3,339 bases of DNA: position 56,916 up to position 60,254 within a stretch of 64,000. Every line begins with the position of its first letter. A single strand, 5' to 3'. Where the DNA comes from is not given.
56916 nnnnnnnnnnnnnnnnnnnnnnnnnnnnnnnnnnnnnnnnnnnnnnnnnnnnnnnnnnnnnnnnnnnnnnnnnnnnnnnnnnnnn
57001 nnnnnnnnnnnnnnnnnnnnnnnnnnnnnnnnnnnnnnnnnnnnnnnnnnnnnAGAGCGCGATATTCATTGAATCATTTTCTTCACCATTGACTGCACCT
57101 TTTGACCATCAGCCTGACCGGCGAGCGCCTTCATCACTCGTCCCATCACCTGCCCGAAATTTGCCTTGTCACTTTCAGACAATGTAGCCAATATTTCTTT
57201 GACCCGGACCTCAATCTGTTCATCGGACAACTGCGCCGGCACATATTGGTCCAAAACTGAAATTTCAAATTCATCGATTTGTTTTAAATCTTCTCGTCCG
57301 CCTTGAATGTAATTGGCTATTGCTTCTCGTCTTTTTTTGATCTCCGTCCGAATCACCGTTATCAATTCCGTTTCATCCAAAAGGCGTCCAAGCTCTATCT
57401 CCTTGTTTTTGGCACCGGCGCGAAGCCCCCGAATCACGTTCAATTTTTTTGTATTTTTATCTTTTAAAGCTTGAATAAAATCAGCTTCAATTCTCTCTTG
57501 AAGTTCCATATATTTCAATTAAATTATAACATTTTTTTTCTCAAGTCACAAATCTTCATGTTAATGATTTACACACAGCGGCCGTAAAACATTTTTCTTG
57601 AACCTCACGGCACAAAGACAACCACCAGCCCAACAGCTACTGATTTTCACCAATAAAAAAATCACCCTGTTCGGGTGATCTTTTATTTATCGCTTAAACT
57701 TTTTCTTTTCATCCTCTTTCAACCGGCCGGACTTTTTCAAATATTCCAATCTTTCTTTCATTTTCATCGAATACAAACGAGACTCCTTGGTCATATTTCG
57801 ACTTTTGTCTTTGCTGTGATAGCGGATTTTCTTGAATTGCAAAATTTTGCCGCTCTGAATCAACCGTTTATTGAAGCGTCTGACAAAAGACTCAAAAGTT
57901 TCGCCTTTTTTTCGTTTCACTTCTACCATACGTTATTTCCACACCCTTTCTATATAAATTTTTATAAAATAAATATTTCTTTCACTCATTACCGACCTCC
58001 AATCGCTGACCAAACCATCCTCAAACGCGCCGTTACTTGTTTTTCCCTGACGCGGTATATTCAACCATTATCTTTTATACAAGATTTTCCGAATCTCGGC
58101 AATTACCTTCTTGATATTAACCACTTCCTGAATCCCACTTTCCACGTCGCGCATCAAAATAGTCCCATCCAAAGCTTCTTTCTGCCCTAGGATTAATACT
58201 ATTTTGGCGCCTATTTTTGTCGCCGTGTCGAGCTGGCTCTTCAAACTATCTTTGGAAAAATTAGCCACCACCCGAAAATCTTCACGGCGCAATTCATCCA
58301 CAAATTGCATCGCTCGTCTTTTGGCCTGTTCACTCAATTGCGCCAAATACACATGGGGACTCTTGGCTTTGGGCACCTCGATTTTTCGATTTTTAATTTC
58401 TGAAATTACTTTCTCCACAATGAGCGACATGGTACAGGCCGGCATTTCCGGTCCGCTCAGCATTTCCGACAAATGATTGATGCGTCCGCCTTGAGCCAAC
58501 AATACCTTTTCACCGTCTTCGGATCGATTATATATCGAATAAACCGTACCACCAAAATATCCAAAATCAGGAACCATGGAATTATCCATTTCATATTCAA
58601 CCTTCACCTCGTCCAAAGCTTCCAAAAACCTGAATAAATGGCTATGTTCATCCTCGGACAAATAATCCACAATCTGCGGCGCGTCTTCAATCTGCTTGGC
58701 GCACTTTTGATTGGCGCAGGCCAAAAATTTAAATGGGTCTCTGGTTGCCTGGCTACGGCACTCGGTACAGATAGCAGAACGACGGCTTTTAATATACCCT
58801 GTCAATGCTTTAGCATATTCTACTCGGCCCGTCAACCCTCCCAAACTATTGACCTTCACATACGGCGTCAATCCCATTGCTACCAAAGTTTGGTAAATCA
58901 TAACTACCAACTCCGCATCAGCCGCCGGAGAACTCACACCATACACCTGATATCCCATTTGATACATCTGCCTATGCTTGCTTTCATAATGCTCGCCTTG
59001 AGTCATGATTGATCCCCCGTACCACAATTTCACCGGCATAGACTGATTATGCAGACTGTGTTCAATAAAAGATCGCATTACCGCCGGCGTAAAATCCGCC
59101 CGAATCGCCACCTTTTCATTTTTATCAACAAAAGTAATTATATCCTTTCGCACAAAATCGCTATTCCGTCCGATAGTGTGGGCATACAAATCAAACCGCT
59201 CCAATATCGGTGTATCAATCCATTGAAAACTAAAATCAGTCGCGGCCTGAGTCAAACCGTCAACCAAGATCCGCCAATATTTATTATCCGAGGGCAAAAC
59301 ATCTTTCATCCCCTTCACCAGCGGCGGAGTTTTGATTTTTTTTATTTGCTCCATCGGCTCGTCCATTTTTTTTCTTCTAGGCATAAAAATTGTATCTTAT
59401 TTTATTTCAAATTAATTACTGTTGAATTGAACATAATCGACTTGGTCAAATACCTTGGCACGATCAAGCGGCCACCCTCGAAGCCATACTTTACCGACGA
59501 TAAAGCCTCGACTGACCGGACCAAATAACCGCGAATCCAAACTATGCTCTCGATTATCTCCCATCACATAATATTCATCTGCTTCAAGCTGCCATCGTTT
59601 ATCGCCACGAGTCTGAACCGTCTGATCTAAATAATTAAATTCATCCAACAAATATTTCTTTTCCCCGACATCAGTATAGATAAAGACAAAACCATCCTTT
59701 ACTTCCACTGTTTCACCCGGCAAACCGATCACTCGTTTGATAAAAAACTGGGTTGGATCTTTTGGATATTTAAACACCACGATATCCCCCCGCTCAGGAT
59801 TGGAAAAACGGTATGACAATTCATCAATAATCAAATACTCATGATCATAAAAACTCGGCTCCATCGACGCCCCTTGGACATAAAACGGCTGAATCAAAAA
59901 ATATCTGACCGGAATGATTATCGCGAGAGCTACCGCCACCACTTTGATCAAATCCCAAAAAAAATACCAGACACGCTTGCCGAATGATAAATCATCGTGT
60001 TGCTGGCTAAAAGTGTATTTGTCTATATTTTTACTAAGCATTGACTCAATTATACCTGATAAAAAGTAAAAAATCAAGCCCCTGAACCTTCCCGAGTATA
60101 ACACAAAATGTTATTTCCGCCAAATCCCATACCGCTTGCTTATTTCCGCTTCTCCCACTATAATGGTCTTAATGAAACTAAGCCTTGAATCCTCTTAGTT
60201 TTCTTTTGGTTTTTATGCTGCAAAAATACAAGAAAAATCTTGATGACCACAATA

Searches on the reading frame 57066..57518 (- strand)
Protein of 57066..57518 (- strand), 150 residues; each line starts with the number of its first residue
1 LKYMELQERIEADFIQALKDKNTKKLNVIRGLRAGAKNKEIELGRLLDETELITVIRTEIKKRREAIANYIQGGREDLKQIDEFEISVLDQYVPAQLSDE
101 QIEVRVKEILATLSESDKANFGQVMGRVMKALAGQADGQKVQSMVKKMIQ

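Call 9: search_protein_families(library=pfam, proteins=[window:57066-57518:-], max_evalue=0.01)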
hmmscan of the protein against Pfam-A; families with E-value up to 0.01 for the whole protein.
window:57066-57518:- (150 aa): 2 families
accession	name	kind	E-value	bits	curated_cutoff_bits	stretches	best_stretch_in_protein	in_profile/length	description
PF09424.15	YqeY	-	2.5e-39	135.1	27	1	8-148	2-142/143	Yqey-like protein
PF02637.23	GatB_Yqey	-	5.6e-07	30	27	1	96-149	87-148/148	GatB domain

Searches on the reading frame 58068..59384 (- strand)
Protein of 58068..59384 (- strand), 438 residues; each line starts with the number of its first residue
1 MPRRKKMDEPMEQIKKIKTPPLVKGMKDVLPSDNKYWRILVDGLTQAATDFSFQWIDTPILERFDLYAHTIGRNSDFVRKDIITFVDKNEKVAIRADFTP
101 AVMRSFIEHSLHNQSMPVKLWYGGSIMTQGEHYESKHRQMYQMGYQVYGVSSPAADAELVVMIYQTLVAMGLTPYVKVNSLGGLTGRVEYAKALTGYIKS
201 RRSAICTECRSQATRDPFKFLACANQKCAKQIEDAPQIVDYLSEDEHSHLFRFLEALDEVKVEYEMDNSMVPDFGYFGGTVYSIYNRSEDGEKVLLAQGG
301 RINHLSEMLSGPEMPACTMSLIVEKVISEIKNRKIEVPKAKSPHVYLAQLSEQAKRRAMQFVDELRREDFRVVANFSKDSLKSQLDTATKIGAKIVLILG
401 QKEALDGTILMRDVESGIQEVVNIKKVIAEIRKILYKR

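Call 9: search_protein_families(library=pfam, proteins=[window:58068-59384:-], max_evalue=0.01)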
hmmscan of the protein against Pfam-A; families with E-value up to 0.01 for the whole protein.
window:58068-59384:- (438 aa): 2 families
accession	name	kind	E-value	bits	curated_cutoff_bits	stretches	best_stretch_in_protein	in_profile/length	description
PF13393.11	tRNA-synt_His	-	3.1e-33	115.8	25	1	25-326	1-308/308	Histidyl-tRNA synthetase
PF03129.25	HGTP_anticodon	-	3.4e-11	43.6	21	1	345-433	2-93/94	Anticodon binding domain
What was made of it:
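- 57066..60104 (-): Conserved upstream neighbours lepB (59412-60104, signal peptidase I), hisS (58068-59384) and yqeY (57066-57518). yqeY ends 12 nt before the p705 start codon. Pfam hits in call 9.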

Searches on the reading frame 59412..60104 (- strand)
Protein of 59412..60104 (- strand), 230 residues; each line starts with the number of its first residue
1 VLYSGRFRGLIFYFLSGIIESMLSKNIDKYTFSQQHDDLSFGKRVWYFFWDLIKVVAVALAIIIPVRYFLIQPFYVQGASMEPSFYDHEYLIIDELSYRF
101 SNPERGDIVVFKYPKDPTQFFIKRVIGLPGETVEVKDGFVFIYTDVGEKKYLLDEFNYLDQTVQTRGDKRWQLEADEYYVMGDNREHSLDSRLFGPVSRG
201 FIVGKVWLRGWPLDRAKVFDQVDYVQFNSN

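Call 9: search_protein_families(library=pfam, proteins=[window:59412-60104:-], max_evalue=0.01)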
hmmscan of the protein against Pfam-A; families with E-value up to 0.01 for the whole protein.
window:59412-60104:- (230 aa): 2 families
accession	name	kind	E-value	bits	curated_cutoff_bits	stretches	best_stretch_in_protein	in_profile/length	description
PF10502.14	Peptidase_S26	-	2.1e-45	155.1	22.9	1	50-211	2-168/168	Signal peptidase, peptidase S26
PF00717.28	Peptidase_S24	-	5.6e-06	26.5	23.3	1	75-133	39-89/116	Peptidase S24-like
